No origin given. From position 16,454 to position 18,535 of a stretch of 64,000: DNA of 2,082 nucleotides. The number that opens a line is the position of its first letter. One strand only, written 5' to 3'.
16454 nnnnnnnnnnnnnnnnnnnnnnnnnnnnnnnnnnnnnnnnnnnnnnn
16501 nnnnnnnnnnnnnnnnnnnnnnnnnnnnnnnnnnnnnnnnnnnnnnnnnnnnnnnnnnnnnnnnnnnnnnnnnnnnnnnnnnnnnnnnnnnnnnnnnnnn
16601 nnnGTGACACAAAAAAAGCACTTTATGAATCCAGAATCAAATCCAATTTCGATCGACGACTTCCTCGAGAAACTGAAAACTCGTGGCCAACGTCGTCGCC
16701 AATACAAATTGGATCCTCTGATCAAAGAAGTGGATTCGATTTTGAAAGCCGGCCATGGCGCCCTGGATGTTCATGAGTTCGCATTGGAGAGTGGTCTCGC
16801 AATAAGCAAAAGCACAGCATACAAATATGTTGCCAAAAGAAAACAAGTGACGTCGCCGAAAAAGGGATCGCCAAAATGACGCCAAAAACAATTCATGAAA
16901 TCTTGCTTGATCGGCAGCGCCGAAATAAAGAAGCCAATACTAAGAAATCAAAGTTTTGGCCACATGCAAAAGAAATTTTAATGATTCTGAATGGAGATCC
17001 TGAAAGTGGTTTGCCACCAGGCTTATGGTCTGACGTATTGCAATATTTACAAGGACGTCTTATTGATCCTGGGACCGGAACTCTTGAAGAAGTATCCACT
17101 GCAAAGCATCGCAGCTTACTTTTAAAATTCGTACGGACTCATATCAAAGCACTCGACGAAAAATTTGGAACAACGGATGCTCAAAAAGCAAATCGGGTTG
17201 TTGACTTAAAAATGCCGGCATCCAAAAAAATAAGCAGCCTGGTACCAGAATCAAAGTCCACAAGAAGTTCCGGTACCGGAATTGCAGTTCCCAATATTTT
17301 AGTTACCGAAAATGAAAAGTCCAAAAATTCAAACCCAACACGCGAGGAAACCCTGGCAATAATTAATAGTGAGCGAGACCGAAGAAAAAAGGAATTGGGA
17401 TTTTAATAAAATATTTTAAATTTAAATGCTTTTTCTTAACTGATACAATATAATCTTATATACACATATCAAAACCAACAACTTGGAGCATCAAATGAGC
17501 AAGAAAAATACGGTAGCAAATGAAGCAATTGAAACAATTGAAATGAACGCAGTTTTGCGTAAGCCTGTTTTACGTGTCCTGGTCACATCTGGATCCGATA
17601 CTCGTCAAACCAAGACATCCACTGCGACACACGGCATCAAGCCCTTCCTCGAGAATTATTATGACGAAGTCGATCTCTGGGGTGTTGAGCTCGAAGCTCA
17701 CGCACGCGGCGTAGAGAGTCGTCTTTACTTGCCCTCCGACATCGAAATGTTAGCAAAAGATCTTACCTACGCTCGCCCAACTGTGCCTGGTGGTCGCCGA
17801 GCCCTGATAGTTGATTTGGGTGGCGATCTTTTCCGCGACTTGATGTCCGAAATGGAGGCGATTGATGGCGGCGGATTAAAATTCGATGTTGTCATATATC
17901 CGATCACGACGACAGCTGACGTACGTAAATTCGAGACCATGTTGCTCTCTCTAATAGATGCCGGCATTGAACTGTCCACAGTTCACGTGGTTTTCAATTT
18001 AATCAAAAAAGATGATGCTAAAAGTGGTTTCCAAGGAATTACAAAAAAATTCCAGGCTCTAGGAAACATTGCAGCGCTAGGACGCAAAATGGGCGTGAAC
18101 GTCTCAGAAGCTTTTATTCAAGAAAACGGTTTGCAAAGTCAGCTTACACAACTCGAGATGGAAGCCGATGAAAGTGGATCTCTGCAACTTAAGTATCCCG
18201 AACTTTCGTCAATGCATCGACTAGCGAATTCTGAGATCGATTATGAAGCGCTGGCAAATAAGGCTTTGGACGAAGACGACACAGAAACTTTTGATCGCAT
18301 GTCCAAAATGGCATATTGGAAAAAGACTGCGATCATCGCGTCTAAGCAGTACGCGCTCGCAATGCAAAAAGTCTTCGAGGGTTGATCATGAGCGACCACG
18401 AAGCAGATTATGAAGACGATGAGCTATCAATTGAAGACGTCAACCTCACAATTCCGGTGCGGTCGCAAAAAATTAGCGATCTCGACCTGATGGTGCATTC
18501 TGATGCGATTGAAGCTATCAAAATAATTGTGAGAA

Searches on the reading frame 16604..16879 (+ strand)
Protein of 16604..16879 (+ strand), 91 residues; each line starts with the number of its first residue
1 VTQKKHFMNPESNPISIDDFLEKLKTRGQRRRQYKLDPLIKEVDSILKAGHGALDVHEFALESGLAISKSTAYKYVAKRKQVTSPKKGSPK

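Call 9: search_protein_families(library=pfam, proteins=[window:16604-16879:+], max_evalue=0.01)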
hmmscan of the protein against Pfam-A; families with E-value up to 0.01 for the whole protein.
window:16604-16879:+ (91 aa): 0 families

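Call 34: search_protein_families(library=ncbifam, proteins=[window:16625-16879:+], max_evalue=1)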
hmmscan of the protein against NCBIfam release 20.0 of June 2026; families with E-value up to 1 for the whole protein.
window:16625-16879:+ (84 aa): 0 families

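Call 37: search_solved_structures(query=window:16625-16879:+, max_evalue=10)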
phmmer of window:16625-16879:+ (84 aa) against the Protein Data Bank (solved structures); distinct sequences matched with E-value up to 10: 7.
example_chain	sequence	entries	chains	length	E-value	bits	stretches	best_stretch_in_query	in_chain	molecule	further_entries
6aaf_A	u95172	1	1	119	0.68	13.8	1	11-80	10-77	Autophagy-related protein 8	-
2w49_0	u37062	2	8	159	0.9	13.4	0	15-54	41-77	TROPONIN C, SKELETAL MUSCLE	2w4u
5tnc_A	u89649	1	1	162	0.95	13.3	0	15-54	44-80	TROPONIN-C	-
1ncx_A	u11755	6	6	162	0.96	13.3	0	15-54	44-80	TROPONIN C | Troponin C, skeletal muscle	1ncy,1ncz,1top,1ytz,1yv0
4tnc_A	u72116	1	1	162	0.96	13.3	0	15-54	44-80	TROPONIN C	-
2no2_A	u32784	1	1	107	0.97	13.3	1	8-73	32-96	Huntingtin-interacting protein 1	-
1tnw_A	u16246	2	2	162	1.7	12.5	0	15-54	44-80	TROPONIN C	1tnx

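Call 53: find_homologous_proteins(query=window:16625-16879:+, max_evalue=0.001)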
Query window:16625-16879:+ (84 aa): 1 proteins with E <= 0.001 among 1 candidates.
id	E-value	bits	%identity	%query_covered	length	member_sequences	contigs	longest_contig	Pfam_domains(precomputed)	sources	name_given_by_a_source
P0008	4.7e-47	175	100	100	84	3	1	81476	-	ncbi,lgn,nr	ncbi:MAG: hypothetical protein Q7K26_06175 [bacterium]|nr:hypothetical protein [bacterium]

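Call 60: search_protein_representatives(protein=window:16625-16879:+)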
Query: 84 residues. Proteins with E-value up to 0.001 (for the whole library): 7; up to 1e-10: 1; up to 1e-30: 1. The best 7 are listed.
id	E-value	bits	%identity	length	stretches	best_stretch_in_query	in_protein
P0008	1.5e-47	174.8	100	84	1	1-84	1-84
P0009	4.2e-08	49.4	43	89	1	3-76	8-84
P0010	4.4e-08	49.4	43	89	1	6-74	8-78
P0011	4.4e-06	43.0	43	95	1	8-82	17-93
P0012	2.5e-05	40.6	36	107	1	6-79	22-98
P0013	1.2e-04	38.5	41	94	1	7-74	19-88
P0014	5.5e-04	36.4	32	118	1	6-84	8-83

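Call 63: find_encoding_contigs(protein=P0009, flank=5000, max_places=2)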
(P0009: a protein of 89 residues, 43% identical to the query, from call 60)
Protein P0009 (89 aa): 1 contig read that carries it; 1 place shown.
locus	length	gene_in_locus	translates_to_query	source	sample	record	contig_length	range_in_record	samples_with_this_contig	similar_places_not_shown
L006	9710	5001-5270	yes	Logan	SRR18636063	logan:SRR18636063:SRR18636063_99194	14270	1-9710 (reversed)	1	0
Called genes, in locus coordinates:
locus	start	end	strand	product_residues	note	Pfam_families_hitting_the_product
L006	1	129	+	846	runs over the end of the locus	PF02861:Clp_N, PF00004:AAA, PF23569:NBD_SMAX1 (weak), PF17871:AAA_lid_9, PF00004:AAA, PF07724:AAA_2, PF07728:AAA_5, PF10431:ClpB_D2-small, +5 more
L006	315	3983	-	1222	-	PF08751:TrwC, PF13604:AAA_30, PF13245:AAA_19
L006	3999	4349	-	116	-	-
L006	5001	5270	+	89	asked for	-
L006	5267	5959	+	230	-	-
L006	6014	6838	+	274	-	-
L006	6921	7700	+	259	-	-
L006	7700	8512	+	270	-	-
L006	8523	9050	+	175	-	-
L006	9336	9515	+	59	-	-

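Call 65: find_encoding_contigs(protein=P0010, flank=5000, max_places=2)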
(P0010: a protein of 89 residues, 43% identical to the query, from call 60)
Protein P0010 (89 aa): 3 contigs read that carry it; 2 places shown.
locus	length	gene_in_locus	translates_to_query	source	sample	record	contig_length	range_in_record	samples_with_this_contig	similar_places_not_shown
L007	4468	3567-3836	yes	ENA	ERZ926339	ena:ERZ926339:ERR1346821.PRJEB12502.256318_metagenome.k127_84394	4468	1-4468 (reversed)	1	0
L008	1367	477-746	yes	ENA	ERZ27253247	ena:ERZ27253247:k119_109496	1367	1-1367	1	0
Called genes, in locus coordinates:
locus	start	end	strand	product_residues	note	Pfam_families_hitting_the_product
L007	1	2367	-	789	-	?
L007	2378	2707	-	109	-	-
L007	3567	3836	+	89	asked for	-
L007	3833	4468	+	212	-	?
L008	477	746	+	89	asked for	-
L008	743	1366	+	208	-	?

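Call 66: find_encoding_contigs(protein=P0012, flank=5000, max_places=2)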
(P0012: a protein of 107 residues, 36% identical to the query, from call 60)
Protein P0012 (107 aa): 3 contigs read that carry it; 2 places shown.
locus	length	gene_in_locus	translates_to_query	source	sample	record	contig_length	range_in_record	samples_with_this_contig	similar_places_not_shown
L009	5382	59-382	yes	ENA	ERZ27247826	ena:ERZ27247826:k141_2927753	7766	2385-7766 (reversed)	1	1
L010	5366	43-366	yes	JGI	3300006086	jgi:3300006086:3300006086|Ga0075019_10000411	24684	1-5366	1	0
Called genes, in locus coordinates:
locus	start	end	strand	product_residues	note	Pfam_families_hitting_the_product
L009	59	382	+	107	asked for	-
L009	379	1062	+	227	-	-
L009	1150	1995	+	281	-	-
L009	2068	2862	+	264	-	-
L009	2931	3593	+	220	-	-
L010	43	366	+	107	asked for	-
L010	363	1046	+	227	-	-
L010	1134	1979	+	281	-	-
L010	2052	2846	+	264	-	-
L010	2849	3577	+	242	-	-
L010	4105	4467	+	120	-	-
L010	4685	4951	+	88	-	-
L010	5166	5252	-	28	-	-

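Call 68: find_encoding_contigs(protein=P0013, flank=5000, max_places=2)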
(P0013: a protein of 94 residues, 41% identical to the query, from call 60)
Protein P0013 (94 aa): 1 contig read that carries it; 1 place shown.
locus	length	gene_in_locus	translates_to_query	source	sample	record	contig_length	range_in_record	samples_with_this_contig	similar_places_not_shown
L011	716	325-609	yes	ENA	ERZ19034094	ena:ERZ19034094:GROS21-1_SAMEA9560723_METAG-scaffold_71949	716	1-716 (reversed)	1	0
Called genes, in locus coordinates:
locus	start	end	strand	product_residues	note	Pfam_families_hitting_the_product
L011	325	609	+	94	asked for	-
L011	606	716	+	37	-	?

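Call 69: find_encoding_contigs(protein=P0014, flank=5000, max_places=2)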
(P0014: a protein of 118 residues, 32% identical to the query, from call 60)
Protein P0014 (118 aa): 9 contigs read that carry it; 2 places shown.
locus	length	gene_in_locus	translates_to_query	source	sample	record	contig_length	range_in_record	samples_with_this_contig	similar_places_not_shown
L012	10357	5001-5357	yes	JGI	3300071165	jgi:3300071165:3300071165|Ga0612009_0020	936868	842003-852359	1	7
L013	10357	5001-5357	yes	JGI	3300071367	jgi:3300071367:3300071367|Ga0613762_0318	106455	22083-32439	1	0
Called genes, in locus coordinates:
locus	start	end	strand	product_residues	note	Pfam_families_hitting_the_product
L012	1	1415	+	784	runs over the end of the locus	PF16793:RepB_primase, PF08706:D5_N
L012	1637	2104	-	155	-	-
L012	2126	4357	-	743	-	PF18821:LPD7 (weak)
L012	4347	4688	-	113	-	PF21983:NikA-like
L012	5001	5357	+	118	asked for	-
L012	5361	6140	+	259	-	-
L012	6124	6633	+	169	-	-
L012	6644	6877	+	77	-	-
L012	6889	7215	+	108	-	-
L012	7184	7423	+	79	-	-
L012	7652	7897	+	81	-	-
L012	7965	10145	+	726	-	PF12796:Ank_2 (faint), PF00023:Ank (faint), PF13606:Ank_3 (faint)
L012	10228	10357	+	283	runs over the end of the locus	PF08378:NERD (weak)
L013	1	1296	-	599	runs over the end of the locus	PF18821:LPD7 (weak)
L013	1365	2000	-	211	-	PF00872:Transposase_mut, PF10551:MULE (weak)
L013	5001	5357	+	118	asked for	-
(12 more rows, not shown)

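Call 77: search_solved_structures(query=A4, max_evalue=10, show_alignments=2)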
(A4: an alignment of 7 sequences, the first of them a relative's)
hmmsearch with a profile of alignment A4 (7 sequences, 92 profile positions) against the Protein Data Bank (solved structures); distinct sequences matched with E-value up to 10: 10.
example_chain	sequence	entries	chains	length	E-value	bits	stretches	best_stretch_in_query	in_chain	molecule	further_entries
7pc1_A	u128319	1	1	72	0.02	18.1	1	15-82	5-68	StbA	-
8skx_A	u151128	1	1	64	0.021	18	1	35-66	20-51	Miniprotein HHH_rd4_0518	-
2coe_A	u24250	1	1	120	0.45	13.8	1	38-70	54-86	deoxynucleotidyltransferase, terminal variant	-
6ire_A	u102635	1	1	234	0.58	13.4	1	9-57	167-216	1-phosphatidylinositol 4,5-bisphosphate phosphodiesterase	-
3s3z_A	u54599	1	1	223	1.1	12.6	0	18-53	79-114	Tandem Cyanovirin-N Dimer CVN2L10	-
3g3q_A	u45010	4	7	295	1.2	12.5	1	11-62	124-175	Vacuolar transporter chaperone 4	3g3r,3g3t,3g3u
2fq4_A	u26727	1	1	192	1.3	12.3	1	38-82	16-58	Transcriptional regulator, TetR family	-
3s3y_A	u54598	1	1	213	1.5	12.1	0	18-53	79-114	TANDEM CYANOVIRIN-N DIMER CVN2L0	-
1mio_B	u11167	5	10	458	2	11.7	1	48-81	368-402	NITROGENASE MOLYBDENUM IRON PROTEIN (BETA CHAIN) | Nitrogenase molybdenum-iron protein beta chain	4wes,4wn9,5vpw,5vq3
6irb_A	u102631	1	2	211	2.4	11.4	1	9-46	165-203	1-phosphatidylinositol 4,5-bisphosphate phosphodiesterase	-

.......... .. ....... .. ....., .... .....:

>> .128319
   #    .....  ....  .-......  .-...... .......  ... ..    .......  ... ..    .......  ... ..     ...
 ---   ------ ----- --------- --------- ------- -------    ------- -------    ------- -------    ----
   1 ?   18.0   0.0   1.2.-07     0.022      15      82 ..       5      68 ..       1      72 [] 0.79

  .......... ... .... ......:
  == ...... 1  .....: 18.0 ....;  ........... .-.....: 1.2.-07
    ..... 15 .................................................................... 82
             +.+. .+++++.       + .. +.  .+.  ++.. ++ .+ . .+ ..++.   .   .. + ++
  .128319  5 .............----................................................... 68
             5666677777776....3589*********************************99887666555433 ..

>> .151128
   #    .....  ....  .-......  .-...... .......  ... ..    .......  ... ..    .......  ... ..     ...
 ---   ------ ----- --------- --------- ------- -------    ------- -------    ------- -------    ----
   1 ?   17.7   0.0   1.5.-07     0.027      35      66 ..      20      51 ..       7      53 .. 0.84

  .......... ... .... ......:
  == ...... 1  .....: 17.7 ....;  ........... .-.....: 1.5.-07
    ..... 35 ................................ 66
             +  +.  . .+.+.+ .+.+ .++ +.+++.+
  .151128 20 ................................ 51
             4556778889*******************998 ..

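Call 86: predict_structure(alignment_id=A4)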
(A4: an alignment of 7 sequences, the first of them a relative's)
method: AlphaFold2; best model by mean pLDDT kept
length: 84 residues; sequences in the alignment: 7
mean_pLDDT: 79.5   pTM: 0.53
mean pLDDT of the five models: 79.5, 79.0, 78.4, 76.3, 76.3
residues with pLDDT >= 90: 26; 70-90: 36; 50-70: 18; < 50: 4
segments of 3 or more residues with pLDDT < 50: none
pLDDT, mean of each block of 10 residues (from residue 1): 62 77 74 89 91 92 92 72 48
secondary structure, 60 per line:
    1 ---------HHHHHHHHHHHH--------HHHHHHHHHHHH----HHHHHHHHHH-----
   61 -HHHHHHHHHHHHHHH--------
elements in order: H10-21 H30-41 H46-55 H62-76

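Call 90: fold_search(model_id=the predicted structure, library=pdb)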
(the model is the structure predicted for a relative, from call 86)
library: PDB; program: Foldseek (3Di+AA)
matches with E <= 10: 43; with E <= 0.001: 0
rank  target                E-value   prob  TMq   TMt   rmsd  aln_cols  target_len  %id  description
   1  7pc1                  2.2e+00  0.25  0.42  0.47   7.4        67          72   27  DNA binding domain of partition protein StbA of plasmid R388 (released 2022-08-10)
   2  6h1c_B                2.6e+00  0.16  0.36  0.25   7.6        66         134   17  Structure of Ferric uptake regulator from Pseudomonas aeruginosa with manganese. (released 2019-07-31)
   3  2o35_B                2.6e+00  0.08  0.30  0.27  13.1        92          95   20  Protein of Unknown Function (DUF1244) from Sinorhizobium meliloti (released 2007-01-02)
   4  2yfw_D                2.9e+00  0.06  0.24  0.27  15.5        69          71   22  Heterotetramer structure of Kluyveromyces lactis Cse4,H4 (released 2011-05-25)
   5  4np6_A                3.1e+00  0.09  0.24  0.12   6.2        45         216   18  Crystal Structure of Adenylate Kinase from Vibrio cholerae O1 biovar eltor (released 2013-12-18)
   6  3fyb_B                3.1e+00  0.08  0.28  0.27  11.7        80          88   18  Crystal structure of a protein of unknown function (DUF1244) from Alcanivorax borkumensis (released 2009-02-03)
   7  3mwm_B                3.8e+00  0.44  0.37  0.25   0.7        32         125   19  Graded expression of zinc-responsive genes through two regulatory zinc-binding sites in Zur (released 2011-03-16)
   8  4z2m_H                3.8e+00  0.05  0.24  0.27  15.6        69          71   19  Crystal structure of human SPT16 Mid-AID/H3-H4 tetramer FACT Histone complex (released 2016-03-09)
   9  1mzb                  4.0e+00  0.25  0.32  0.21   1.9        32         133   25  Ferric uptake regulator (released 2003-10-07)
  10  8b4h_A                4.0e+00  0.16  0.50  0.14   8.7        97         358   22  IstA transposase cleaved donor complex (released 2023-05-03)
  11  6h1c_A                4.0e+00  0.14  0.39  0.27   7.0        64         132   20  Structure of Ferric uptake regulator from Pseudomonas aeruginosa with manganese. (released 2019-07-31)
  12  3fyb_A                4.3e+00  0.06  0.28  0.25  12.7        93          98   16  Crystal structure of a protein of unknown function (DUF1244) from Alcanivorax borkumensis (released 2009-02-03)
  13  3mwm_A                4.6e+00  0.35  0.37  0.25   0.8        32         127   19  Graded expression of zinc-responsive genes through two regulatory zinc-binding sites in Zur (released 2011-03-16)
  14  5wc9_F                4.6e+00  0.10  0.39  0.27   9.1        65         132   15  Human Pit-1 and 4xCATT DNA complex (released 2017-11-22)
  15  9gjp_8                4.9e+00  0.04  0.26  0.08   9.1       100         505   16  OCCM maturation intermediate stalled with an Arginine Finger mutation in Mcm5: Conformer 2 (released 2025-03-05)
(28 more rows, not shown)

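Call 96: search_protein_families(library=ncbifam, proteins=[L006:6014-6838:+, L009:1150-1995:+, L012:5361-6140:+, L006:5267-5959:+, L009:379-1062:+], max_evalue=0.01)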
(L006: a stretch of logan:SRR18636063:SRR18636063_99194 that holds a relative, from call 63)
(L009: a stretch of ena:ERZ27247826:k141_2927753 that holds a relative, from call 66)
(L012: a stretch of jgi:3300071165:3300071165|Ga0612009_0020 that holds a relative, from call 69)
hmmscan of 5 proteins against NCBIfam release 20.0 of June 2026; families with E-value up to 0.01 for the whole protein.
L006:6014-6838:+ (274 aa): 1 family
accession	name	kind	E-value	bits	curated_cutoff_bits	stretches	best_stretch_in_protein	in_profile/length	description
NF041292.1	StbB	subfamily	1e-15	57.8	200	1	34-271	11-231/233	StbB family protein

L009:1150-1995:+ (281 aa): 1 family
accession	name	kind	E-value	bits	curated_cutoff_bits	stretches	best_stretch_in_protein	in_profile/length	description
NF041292.1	StbB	subfamily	2.2e-09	37.1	200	1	34-277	10-231/233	StbB family protein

L012:5361-6140:+ (259 aa): 2 families
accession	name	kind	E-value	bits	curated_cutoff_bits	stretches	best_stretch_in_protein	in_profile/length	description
NF041292.1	StbB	subfamily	2.4e-54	184.2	200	1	12-248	2-231/233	StbB family protein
NF041546.1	ParA_partition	equivalog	0.00025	20.7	180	0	107-156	98-149/203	ParA family partition ATPase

L006:5267-5959:+ (230 aa): 0 families

L009:379-1062:+ (227 aa): 0 families

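Call 112: search_protein_families(library=ncbifam, alignment_id=A4, max_evalue=1)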
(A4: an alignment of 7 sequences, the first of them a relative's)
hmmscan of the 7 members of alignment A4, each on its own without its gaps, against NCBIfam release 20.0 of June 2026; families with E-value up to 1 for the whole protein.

A. member 1, P0008 (84 aa): 0 families

B. families by the number of members that match (of 7 scanned): 5 families
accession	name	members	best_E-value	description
NF033545.0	transpos_IS630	2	0.0052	IS630 family transposase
NF033563.0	transpos_IS30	1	0.048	IS30 family transposase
TIGR03541.1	reg_near_HchA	1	0.08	PA1136 family autoinducer-binding transcriptional regulator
NF033516.0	transpos_IS3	1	0.097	IS3 family transposase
NF005696.0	PRK07504.1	1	0.24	O-succinylhomoserine sulfhydrylase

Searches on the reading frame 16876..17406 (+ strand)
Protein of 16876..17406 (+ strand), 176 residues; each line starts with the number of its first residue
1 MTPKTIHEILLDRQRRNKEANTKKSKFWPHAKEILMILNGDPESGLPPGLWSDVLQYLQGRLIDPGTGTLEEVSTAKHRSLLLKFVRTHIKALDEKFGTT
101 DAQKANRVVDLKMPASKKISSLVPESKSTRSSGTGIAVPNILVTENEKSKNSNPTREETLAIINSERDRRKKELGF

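Call 9: search_protein_families(library=pfam, proteins=[window:16876-17406:+], max_evalue=0.01)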
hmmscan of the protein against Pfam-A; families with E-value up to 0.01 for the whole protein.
window:16876-17406:+ (176 aa): 0 families

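Call 34: search_protein_families(library=ncbifam, proteins=[window:16876-17406:+], max_evalue=1)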
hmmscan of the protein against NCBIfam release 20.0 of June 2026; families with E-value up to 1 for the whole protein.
window:16876-17406:+ (176 aa): 0 families

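Call 36: search_solved_structures(query=window:16876-17406:+, max_evalue=10)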
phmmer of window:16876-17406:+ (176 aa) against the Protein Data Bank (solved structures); distinct sequences matched with E-value up to 10: 1.
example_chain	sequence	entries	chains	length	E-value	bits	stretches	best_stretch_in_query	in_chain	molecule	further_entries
7nhn_u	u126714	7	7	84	0.92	12.7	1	70-126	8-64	30S ribosomal protein S20 | Small ribosomal subunit protein bS20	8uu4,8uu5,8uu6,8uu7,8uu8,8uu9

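Call 100: search_solved_structures(query=A7, max_evalue=10, show_alignments=1)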
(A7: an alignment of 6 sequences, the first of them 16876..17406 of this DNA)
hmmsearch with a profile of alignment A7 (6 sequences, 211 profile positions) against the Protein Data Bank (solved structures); distinct sequences matched with E-value up to 10: 1.
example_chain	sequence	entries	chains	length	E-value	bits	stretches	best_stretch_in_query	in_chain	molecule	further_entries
3aai_A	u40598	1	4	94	0.0007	22.9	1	21-80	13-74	Copper homeostasis operon regulatory protein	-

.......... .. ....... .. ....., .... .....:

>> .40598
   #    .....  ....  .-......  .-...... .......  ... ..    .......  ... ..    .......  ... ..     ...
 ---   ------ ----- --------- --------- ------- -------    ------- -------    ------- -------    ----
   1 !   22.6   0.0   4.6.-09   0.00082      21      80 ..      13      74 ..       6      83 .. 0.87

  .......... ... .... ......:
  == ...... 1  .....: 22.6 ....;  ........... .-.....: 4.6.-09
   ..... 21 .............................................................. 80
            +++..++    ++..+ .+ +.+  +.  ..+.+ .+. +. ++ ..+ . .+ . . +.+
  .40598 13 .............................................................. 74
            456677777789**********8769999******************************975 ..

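Call 111: predict_structure(protein=window:16876-17406:+)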
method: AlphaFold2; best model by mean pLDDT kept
length: 176 residues; sequences in the alignment: 1
mean_pLDDT: 51.8   pTM: 0.21
mean pLDDT of the five models: 51.8, 46.5, 46.0, 45.7, 44.2
residues with pLDDT >= 90: 3; 70-90: 22; 50-70: 42; < 50: 109
segments of 3 or more residues with pLDDT < 50: 21-33, 35-37, 39-45, 59-78, 91-151
pLDDT, mean of each block of 10 residues (from residue 1): 62 58 44 47 49 50 43 45 53 44 44 39 41 40 44 73 88 81
secondary structure, 60 per line:
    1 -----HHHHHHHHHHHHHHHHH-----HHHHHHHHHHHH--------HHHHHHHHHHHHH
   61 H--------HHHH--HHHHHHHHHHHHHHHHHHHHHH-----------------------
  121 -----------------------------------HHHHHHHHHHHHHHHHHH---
elements in order: H6-22 H28-39 H48-61 H70-73 H76-97 H156-173

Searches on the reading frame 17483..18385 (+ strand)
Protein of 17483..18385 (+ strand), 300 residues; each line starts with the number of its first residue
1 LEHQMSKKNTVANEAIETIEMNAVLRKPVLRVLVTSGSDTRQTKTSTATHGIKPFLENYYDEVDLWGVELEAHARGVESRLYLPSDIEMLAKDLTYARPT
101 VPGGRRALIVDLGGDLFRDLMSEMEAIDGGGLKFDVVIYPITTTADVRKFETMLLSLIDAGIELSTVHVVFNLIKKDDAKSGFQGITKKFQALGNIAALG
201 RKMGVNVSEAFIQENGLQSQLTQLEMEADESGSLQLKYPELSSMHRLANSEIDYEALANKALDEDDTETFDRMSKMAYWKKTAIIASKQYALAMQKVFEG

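Call 9: search_protein_families(library=pfam, proteins=[window:17483-18385:+], max_evalue=0.01)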
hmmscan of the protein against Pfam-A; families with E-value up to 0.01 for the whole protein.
window:17483-18385:+ (300 aa): 0 families

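Call 34: search_protein_families(library=ncbifam, proteins=[window:17483-18385:+], max_evalue=1)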
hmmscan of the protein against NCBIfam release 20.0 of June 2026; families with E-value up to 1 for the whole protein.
window:17483-18385:+ (300 aa): 1 family
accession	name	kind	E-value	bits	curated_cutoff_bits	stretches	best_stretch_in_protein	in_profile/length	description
NF041292.1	StbB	subfamily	1.8e-10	40.7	200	1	106-289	67-225/233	StbB family protein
